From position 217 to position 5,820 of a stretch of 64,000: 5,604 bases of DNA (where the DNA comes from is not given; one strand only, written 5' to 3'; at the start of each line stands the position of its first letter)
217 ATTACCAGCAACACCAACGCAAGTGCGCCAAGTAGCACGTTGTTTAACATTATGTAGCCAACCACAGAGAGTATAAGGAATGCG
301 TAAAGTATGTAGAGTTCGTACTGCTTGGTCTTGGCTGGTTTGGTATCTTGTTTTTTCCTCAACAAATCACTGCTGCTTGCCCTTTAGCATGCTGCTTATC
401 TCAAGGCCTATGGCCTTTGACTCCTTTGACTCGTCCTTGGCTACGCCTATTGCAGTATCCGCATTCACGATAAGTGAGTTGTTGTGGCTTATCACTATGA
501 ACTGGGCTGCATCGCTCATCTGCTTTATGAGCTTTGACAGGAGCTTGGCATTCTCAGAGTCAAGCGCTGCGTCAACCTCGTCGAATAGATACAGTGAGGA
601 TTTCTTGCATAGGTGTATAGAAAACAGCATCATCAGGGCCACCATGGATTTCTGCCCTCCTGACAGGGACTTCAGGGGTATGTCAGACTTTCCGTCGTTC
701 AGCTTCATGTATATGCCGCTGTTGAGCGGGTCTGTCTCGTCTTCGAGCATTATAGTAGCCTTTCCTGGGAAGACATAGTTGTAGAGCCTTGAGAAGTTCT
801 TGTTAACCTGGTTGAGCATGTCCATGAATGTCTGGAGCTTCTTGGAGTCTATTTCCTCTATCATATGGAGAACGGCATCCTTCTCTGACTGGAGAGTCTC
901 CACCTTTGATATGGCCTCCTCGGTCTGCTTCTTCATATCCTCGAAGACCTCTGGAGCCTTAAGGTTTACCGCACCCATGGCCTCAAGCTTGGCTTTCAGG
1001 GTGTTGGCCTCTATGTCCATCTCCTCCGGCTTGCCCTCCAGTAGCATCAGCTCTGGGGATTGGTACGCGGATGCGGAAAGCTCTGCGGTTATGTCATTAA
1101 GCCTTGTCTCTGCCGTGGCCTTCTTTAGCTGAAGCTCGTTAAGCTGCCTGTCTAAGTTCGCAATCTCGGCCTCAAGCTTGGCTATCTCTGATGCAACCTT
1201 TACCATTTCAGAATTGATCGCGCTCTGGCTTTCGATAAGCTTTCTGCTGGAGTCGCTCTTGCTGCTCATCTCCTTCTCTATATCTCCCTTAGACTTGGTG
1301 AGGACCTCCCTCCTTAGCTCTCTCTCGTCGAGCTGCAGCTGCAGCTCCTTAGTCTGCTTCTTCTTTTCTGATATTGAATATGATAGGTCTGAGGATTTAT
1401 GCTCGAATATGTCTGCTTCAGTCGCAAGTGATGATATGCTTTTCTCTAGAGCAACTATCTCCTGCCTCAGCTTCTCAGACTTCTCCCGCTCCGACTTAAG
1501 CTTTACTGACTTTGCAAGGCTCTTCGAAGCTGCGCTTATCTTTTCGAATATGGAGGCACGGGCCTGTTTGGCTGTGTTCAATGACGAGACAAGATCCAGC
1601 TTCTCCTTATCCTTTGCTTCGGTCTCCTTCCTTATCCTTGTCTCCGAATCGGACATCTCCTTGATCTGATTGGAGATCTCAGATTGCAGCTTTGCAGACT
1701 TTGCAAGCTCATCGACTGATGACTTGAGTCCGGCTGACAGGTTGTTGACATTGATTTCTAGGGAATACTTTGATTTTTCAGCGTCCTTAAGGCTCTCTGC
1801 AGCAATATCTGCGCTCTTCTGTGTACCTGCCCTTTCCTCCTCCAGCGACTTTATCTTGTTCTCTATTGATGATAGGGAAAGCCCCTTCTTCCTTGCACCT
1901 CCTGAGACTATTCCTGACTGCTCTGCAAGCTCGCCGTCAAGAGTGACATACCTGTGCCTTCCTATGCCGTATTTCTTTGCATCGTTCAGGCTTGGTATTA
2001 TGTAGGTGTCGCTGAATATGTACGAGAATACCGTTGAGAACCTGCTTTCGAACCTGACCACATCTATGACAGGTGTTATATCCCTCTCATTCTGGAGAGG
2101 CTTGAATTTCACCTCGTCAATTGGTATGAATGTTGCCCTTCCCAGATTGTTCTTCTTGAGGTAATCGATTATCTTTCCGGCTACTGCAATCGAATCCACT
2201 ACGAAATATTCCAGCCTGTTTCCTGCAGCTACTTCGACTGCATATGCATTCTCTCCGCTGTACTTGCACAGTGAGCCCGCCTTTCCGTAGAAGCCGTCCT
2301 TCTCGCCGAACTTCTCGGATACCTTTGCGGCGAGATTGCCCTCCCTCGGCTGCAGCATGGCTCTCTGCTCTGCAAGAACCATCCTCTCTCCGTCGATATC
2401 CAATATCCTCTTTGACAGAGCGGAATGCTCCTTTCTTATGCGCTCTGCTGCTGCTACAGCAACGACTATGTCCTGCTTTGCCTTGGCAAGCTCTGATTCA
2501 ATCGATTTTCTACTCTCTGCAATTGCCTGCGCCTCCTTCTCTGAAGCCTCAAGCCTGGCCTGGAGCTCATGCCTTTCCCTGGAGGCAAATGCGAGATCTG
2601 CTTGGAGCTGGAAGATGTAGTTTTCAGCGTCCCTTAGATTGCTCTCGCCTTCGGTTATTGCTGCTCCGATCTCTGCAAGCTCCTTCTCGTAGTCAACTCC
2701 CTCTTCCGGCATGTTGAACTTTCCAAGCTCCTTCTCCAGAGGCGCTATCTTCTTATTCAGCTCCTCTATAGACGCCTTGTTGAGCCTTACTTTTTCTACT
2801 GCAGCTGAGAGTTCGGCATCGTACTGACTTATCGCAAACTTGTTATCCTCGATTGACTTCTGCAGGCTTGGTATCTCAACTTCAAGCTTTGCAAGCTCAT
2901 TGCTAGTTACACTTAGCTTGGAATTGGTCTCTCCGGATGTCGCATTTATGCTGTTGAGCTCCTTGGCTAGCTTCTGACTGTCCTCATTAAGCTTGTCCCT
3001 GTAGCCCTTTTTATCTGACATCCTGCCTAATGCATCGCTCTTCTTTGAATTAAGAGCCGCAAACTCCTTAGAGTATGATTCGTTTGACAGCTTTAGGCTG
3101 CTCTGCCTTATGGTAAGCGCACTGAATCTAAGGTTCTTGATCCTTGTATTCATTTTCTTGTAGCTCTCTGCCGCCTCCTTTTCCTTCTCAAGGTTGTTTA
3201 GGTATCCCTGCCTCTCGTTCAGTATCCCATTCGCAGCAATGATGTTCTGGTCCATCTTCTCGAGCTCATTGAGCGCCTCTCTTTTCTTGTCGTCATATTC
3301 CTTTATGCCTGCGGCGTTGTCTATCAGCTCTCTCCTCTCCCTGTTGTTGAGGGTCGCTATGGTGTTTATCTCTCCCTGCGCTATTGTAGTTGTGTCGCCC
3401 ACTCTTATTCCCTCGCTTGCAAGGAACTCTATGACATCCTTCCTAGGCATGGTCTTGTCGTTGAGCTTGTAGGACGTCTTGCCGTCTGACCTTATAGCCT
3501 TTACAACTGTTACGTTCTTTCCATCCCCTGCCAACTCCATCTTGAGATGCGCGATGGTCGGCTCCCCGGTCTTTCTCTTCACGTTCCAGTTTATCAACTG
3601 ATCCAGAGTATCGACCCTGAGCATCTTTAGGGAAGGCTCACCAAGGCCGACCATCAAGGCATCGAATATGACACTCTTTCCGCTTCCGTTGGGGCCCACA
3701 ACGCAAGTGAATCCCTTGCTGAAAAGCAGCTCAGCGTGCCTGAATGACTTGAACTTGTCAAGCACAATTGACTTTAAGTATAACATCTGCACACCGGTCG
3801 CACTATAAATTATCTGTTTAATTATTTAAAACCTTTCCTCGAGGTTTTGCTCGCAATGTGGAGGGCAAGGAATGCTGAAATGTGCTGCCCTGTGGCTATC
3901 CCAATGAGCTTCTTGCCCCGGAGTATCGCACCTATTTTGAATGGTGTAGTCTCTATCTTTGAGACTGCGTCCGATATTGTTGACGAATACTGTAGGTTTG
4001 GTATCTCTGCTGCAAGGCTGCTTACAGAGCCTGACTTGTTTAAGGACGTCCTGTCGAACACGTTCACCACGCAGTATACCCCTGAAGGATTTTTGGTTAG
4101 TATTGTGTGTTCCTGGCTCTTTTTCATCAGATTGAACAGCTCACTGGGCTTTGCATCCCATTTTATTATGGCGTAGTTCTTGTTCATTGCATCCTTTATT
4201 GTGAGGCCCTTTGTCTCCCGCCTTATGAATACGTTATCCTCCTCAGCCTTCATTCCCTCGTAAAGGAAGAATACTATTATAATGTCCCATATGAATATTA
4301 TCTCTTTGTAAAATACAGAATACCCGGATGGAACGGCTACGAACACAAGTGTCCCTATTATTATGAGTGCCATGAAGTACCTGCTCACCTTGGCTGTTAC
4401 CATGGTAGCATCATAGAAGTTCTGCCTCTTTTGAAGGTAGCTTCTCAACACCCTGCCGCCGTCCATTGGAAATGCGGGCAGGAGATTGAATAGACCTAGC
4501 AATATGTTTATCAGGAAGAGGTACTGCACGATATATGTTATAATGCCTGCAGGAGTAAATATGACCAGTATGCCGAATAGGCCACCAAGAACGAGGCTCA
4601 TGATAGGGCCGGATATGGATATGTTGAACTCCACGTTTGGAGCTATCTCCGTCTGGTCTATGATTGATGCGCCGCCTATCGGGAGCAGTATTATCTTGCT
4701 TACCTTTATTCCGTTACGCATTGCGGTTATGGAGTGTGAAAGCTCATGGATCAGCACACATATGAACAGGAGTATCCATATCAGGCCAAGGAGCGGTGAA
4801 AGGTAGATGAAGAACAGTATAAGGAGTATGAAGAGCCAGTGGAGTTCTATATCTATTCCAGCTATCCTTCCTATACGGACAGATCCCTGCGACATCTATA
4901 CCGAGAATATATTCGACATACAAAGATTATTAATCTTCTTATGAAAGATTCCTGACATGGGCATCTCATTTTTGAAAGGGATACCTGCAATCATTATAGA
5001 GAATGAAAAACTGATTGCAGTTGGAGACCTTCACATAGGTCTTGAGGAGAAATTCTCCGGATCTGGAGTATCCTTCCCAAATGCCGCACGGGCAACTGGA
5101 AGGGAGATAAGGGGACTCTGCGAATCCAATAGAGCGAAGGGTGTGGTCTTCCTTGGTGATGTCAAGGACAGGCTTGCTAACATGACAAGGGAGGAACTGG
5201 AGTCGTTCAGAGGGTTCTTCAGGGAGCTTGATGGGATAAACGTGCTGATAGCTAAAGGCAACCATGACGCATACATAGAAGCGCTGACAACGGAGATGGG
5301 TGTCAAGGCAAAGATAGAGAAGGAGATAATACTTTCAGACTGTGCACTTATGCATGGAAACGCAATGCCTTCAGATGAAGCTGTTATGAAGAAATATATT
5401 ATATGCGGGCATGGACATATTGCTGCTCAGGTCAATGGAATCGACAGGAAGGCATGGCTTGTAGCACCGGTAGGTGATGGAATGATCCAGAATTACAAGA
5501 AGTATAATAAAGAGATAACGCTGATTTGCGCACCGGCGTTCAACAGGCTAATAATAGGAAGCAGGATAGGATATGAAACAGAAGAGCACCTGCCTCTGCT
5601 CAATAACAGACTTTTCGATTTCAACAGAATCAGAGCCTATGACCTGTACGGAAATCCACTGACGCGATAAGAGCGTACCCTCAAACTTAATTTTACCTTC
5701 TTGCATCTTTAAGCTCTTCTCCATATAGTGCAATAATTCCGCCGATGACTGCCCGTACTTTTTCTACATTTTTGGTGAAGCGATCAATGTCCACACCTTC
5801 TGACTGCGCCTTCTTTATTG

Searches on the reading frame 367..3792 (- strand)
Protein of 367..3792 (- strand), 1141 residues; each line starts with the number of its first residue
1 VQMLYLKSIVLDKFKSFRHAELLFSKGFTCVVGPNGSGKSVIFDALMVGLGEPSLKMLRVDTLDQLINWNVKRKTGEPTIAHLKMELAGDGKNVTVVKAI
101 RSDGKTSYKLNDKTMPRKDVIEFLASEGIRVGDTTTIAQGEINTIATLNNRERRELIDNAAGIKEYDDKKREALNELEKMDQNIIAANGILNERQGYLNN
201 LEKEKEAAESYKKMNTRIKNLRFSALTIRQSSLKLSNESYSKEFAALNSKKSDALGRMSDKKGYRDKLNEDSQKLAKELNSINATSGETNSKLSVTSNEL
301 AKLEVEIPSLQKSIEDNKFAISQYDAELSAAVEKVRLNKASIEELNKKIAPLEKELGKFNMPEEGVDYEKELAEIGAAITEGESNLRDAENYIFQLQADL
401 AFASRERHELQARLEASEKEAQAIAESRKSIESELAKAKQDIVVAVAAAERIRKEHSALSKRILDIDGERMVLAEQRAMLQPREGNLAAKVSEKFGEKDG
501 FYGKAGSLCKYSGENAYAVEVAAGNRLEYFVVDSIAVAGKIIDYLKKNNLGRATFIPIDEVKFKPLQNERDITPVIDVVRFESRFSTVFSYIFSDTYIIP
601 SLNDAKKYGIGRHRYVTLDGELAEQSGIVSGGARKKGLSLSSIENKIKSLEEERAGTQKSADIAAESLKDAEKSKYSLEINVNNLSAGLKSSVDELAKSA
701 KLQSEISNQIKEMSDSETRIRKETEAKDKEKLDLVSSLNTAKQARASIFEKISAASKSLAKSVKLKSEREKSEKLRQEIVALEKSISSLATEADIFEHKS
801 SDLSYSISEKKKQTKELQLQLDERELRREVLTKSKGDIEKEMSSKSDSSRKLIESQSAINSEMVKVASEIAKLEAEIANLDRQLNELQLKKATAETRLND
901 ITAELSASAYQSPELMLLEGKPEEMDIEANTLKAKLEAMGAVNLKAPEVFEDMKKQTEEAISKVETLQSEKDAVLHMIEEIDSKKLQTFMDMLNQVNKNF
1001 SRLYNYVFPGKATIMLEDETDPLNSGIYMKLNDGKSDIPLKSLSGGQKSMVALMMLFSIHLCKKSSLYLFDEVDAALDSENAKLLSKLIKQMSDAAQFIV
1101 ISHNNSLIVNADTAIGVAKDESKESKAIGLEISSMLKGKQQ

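Call 14: search_protein_families(library=pfam, proteins=[window:367-3792:-], max_evalue=0.00001)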
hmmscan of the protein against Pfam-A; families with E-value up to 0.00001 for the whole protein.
window:367-3792:- (1141 aa): 6 families
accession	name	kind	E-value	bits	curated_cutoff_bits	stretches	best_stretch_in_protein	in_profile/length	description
PF02463.25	SMC_N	-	2.2e-41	142.1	40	1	5-1125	1-219/220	RecF/RecN/SMC N terminal domain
PF06470.18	SMC_hinge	-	1.4e-24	87.1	22.5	1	499-608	2-115/116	SMC proteins Flexible Hinge Domain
PF13304.12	AAA_21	-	5.7e-12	46.8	27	1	974-1108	203-303/304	AAA domain, putative AbiEii toxin, Type IV TA system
PF13175.12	AAA_15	-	3.8e-09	37.1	32.1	1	6-335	3-275/374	AAA ATPase domain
PF08614.16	ATG16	-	2.8e-07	31.3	33.7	0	383-481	73-171/200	Autophagy protein 16 (ATG16)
PF13476.12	AAA_23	-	1e-06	30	27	1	8-213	1-188/201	AAA domain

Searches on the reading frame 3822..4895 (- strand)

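Call 32: search_protein_families(library=pfam, proteins=[window:3822-4895:-], max_evalue=0.0001)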
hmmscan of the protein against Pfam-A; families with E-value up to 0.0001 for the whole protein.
window:3822-4895:- (357 aa): 1 family
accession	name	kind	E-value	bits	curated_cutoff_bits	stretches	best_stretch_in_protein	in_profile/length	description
PF02163.28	Peptidase_M50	-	4e-22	79.1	27.2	2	41-114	4-103/221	Peptidase family M50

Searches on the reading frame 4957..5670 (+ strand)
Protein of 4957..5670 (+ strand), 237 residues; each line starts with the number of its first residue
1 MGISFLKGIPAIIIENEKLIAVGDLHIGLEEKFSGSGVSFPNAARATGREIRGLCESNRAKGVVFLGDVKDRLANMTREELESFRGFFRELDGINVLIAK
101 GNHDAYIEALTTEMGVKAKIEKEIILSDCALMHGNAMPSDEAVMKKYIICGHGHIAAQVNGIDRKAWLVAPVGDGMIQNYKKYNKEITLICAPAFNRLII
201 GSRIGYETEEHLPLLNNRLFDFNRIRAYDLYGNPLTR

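Call 52: search_protein_families(library=pfam, proteins=[window:4957-5670:+], max_evalue=0.001)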
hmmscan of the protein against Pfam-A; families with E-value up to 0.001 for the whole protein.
window:4957-5670:+ (237 aa): 2 families
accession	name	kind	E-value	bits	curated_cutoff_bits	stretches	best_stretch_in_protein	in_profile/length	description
PF00149.33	Metallophos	-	3.5e-07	31.3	21.5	1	18-179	2-142/191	Calcineurin-like phosphoesterase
PF12850.12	Metallophos_2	-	9.1e-05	23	27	1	20-171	4-132/154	Calcineurin-like phosphoesterase superfamily domain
